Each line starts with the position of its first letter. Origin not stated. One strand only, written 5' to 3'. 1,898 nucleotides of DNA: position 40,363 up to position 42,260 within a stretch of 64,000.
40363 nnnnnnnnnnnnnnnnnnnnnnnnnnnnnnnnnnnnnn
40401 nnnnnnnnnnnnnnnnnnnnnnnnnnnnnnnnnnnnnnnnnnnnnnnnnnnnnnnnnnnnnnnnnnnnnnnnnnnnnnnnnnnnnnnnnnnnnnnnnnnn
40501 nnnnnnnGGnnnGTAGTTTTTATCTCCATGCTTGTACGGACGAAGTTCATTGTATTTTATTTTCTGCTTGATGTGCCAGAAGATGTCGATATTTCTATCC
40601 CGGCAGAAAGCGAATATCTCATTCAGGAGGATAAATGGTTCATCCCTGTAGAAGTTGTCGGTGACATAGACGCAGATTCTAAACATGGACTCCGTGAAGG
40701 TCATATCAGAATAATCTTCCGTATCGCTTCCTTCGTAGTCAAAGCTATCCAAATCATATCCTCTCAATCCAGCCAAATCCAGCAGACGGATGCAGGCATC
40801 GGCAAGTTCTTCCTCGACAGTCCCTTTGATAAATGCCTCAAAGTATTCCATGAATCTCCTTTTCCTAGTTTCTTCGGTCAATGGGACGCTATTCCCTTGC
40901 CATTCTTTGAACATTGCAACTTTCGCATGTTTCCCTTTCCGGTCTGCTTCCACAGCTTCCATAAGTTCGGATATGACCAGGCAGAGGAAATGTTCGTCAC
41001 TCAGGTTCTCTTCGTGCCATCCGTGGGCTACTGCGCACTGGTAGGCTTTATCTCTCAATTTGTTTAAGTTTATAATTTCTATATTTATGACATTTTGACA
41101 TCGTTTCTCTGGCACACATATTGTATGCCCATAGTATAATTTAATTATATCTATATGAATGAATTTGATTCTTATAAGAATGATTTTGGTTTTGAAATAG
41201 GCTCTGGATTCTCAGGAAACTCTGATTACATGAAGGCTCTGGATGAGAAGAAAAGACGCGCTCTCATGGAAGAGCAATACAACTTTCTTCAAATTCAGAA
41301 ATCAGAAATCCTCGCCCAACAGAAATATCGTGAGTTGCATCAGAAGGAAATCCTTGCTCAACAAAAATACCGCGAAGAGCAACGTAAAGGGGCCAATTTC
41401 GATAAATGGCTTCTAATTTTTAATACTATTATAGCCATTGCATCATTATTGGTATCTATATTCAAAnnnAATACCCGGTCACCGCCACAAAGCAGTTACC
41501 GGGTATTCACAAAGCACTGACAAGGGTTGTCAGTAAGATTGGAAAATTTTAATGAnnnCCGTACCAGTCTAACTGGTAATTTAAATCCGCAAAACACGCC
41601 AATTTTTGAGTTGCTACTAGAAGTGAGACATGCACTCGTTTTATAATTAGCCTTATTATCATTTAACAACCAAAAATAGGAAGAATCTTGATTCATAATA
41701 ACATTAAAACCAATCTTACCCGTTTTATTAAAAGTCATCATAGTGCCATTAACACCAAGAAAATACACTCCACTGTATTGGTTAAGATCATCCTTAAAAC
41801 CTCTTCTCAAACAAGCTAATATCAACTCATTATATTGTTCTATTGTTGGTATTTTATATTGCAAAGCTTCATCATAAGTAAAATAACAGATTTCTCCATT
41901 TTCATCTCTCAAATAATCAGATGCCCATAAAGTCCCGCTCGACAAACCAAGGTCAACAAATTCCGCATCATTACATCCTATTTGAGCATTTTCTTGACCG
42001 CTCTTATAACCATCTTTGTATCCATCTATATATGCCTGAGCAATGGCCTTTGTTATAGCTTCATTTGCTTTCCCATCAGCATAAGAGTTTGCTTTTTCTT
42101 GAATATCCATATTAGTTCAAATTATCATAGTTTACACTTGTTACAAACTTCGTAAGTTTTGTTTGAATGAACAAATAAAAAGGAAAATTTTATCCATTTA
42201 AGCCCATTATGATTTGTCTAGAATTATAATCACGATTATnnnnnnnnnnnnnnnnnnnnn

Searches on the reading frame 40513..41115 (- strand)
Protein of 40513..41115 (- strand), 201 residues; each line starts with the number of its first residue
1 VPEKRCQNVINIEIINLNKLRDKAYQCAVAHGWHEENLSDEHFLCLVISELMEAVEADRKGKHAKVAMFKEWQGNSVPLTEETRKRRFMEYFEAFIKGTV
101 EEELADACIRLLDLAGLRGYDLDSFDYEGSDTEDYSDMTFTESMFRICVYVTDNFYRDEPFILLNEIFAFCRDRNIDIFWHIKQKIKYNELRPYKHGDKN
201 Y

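Call 3: search_protein_families(library=pfam, proteins=[window:40513-41115:-], max_evalue=0.1)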
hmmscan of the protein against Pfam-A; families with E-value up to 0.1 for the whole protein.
window:40513-41115:- (201 aa): 0 families

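Call 4: search_protein_families(library=padloc, proteins=[window:40513-41115:-], max_evalue=0.1)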
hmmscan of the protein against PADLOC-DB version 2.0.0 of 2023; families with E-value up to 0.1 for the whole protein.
window:40513-41115:- (201 aa): 0 families

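Call 5: search_protein_families(library=phrogs, proteins=[window:40513-41115:-], max_evalue=0.1)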
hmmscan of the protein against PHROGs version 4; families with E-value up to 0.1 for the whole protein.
window:40513-41115:- (201 aa): 6 families
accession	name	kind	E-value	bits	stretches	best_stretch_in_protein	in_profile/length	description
phrog_9236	-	other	1.3e-58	198.9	1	14-199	3-190/191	pyrophosphatase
phrog_3301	-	other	4e-18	66.9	2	16-122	49-146/169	pyrophosphatase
phrog_5658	-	other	1.8e-12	48.2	2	16-62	303-358/421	pyrophosphatase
phrog_7447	-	unknown function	0.0042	18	0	176-195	23-42/44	-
phrog_6945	-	unknown function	0.034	14.6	0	101-122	219-240/270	-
phrog_32778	-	unknown function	0.047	14.6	0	113-196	100-179/180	-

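Call 6: search_protein_families(library=ncbifam, proteins=[window:40513-41115:-], max_evalue=0.1)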
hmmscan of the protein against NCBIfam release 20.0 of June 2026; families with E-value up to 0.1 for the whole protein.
window:40513-41115:- (201 aa): 0 families

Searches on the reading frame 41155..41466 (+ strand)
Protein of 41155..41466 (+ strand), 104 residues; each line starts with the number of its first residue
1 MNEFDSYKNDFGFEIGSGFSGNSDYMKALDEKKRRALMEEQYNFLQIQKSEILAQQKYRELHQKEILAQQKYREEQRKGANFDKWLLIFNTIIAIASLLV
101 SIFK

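Call 3: search_protein_families(library=pfam, proteins=[window:41155-41466:+], max_evalue=0.1)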
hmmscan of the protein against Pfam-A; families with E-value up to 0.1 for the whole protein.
window:41155-41466:+ (104 aa): 1 family
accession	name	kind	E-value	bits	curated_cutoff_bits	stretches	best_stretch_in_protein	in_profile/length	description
PF20804.2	MAML2_TAD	-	0.043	14.1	19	1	40-77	9-46/80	Mastermind-like protein 2, transcriptional activation domain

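Call 4: search_protein_families(library=padloc, proteins=[window:41155-41466:+], max_evalue=0.1)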
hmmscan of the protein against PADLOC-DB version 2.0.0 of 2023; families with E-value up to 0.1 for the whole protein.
window:41155-41466:+ (104 aa): 0 families

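Call 5: search_protein_families(library=phrogs, proteins=[window:41155-41466:+], max_evalue=0.1)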
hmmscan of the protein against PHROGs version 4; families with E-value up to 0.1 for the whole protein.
window:41155-41466:+ (104 aa): 0 families

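Call 6: search_protein_families(library=ncbifam, proteins=[window:41155-41466:+], max_evalue=0.1)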
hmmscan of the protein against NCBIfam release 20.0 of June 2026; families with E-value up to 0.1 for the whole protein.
window:41155-41466:+ (104 aa): 0 families

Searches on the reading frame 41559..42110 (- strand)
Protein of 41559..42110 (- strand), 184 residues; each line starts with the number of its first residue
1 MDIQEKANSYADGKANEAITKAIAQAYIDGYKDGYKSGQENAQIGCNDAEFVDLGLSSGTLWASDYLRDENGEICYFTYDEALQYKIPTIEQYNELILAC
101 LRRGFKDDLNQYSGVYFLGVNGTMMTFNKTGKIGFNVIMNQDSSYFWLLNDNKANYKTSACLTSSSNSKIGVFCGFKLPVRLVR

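Call 3: search_protein_families(library=pfam, proteins=[window:41559-42110:-], max_evalue=0.1)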
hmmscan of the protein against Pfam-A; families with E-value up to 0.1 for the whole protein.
window:41559-42110:- (184 aa): 0 families

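Call 4: search_protein_families(library=padloc, proteins=[window:41559-42110:-], max_evalue=0.1)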
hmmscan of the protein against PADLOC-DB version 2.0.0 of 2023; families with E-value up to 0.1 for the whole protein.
window:41559-42110:- (184 aa): 0 families

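Call 5: search_protein_families(library=phrogs, proteins=[window:41559-42110:-], max_evalue=0.1)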
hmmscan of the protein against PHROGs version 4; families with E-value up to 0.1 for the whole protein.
window:41559-42110:- (184 aa): 2 families
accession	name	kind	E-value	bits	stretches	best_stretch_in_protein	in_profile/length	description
phrog_26748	-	unknown function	0.0073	17.1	1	23-44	19-40/54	-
phrog_25345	-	unknown function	0.0076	17.3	1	17-39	34-56/58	-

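Call 6: search_protein_families(library=ncbifam, proteins=[window:41559-42110:-], max_evalue=0.1)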
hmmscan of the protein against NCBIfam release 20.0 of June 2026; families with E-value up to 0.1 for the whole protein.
window:41559-42110:- (184 aa): 2 families
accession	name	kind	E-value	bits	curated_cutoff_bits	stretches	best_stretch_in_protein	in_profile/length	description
TIGR03825.1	FliH_bacil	equivalog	0.041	13.4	148.9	1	14-43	77-106/255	flagellar assembly protein FliH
NF004690.0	PRK06032.1-1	equivalog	0.064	12.8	201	1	8-46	18-56/209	flagellar assembly protein H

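Call 82: find_homologous_proteins(query=window:41559-42110:-, max_evalue=0.001)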
Query window:41559-42110:- (184 aa): 101 proteins with E <= 0.001 among 123 candidates.
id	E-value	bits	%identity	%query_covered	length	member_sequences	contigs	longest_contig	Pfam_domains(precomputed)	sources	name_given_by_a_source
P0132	9.4e-109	379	91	100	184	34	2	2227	-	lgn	-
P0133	6.3e-97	341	82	100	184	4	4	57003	-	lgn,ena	-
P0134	2.0e-95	336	79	100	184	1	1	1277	-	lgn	-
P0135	6.0e-76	273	68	100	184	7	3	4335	-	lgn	-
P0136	9.9e-67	243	62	100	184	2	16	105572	-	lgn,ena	-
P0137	2.5e-60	222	98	55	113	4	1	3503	-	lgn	-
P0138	6.2e-54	201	55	100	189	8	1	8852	-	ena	-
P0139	1.3e-52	197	55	100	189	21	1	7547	-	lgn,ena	-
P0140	9.9e-52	194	53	100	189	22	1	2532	-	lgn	-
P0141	1.0e-51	194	52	100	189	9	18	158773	-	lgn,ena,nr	nr:MAG TPA: hypothetical protein [Caudoviricetes sp.]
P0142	9.6e-51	190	51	100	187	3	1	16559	-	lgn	-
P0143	3.2e-50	189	51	100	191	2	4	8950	-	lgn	-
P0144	3.5e-50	189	52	100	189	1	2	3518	-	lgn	-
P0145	2.2e-49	186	53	100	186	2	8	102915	-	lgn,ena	-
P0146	2.8e-49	186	52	100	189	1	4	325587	-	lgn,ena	-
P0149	8.7e-49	184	53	100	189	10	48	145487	-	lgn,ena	-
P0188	3.0e-32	130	43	100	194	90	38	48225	-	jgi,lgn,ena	jgi:hypothetical protein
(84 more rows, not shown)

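Call 83: find_encoding_contigs(protein=P0149, flank=4000, max_places=4)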
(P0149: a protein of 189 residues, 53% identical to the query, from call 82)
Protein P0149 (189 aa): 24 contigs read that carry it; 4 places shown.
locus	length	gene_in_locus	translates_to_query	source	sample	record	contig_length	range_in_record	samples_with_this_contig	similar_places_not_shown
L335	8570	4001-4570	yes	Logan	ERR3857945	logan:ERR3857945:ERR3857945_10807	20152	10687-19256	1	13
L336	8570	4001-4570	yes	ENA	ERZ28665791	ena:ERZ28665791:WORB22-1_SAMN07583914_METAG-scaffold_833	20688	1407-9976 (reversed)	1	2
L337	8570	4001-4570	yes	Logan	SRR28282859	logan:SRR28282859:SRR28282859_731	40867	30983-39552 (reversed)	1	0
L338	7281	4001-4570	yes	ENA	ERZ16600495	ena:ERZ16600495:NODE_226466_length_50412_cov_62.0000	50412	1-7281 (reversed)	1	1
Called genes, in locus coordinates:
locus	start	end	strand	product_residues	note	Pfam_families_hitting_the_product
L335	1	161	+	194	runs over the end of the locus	PF20720:nSTAND3 (weak)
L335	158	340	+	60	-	-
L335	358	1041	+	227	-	-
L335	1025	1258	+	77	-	-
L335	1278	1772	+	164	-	-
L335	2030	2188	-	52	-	-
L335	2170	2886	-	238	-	PF10987:DUF2806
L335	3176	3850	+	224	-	-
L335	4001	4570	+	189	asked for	-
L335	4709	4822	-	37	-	-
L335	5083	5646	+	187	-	-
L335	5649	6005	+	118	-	-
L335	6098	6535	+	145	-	-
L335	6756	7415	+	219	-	PF04383:KilA-N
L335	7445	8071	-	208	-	-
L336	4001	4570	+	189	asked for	-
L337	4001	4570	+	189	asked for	-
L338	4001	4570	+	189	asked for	-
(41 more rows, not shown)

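Call 84: find_encoding_contigs(protein=P0188, flank=4000, max_places=4)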
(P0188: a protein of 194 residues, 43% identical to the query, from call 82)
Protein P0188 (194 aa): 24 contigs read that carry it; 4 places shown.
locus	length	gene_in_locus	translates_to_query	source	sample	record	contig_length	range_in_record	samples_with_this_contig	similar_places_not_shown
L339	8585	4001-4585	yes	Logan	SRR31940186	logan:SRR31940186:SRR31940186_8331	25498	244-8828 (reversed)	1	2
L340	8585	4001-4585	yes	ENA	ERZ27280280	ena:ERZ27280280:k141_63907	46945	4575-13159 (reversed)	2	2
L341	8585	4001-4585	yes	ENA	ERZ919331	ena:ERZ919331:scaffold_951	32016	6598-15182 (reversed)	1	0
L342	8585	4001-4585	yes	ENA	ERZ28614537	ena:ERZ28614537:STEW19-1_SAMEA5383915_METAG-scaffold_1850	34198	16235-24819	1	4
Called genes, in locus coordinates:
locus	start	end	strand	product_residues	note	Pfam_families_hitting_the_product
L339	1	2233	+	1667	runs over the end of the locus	PF25794:SACS (weak)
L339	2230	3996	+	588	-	PF04851:ResIII (weak), PF13086:AAA_11 (weak), PF13245:AAA_19, PF13604:AAA_30, PF01443:Viral_helicase1 (faint), PF13086:AAA_11, PF13087:AAA_12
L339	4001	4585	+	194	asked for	-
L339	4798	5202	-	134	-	-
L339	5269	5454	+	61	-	-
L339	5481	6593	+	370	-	-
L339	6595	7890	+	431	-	-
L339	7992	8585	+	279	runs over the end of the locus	?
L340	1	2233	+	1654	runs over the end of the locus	PF25794:SACS (weak)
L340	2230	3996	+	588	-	PF04851:ResIII (weak), PF00580:UvrD-helicase (faint), PF13086:AAA_11 (weak), PF13245:AAA_19, PF13604:AAA_30, PF01443:Viral_helicase1 (faint), PF13086:AAA_11, PF13087:AAA_12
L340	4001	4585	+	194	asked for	-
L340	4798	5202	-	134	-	-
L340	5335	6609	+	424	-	-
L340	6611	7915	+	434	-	-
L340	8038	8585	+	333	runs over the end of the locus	PF03796:DnaB_C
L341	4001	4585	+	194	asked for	-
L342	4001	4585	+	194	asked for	-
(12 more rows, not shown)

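Call 85: find_encoding_contigs(protein=P0136, flank=4000, max_places=3)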
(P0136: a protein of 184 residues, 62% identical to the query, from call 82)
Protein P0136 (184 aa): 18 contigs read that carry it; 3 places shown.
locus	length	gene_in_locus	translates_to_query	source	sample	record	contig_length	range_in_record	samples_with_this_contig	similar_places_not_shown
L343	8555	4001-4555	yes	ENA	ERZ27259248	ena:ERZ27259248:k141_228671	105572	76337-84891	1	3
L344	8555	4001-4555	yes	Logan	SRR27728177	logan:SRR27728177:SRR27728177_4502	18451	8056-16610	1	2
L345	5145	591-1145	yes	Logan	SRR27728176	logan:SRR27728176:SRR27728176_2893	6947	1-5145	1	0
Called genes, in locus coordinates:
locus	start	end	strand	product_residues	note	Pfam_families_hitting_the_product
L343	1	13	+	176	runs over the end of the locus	PF20338:DUF6633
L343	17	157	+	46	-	-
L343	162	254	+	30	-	-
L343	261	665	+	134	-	PF14058:PcfK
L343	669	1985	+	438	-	PF14284:PcfJ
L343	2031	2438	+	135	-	-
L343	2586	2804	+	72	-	-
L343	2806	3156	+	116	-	-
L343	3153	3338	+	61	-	-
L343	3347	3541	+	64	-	-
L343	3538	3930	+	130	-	-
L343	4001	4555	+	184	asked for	-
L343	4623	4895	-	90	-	-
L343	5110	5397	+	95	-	-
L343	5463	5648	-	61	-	-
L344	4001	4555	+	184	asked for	-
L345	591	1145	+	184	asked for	-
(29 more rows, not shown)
